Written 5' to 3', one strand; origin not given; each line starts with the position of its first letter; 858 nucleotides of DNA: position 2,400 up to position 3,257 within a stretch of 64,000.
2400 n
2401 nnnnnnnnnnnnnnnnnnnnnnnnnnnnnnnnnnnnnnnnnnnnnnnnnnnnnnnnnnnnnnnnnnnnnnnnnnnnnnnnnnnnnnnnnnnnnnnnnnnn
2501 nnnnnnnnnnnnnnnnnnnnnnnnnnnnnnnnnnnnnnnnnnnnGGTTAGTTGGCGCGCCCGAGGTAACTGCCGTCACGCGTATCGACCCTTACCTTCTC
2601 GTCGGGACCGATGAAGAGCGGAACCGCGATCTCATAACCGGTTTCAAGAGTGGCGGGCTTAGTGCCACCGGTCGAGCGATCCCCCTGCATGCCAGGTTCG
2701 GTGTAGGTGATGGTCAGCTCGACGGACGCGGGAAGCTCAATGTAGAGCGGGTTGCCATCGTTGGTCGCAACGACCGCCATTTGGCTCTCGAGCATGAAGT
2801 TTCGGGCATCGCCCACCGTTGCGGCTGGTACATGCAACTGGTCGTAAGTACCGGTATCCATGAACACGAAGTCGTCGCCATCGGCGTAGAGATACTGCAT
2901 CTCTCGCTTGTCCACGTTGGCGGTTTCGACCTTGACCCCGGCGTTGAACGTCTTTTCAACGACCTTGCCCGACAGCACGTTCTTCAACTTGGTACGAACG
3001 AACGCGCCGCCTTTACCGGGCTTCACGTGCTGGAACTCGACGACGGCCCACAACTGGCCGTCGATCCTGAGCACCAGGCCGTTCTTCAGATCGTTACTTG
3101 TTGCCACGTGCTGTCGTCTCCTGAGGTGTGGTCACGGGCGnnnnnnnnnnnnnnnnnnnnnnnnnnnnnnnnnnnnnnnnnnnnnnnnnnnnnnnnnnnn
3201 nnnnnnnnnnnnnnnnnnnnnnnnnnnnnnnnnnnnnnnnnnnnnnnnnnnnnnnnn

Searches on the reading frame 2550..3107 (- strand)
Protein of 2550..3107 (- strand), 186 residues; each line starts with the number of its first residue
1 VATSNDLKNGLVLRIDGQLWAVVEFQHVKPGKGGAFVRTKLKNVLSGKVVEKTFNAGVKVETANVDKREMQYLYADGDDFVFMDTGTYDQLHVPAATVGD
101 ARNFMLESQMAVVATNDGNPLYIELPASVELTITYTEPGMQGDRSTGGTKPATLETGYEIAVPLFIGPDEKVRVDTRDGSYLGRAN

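Call 25: find_encoding_contigs(protein=window:2550-3107:-, flank=2000, max_places=3)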
Protein seq(186 aa) (186 aa): no gene with exactly this product is on record in the collection.
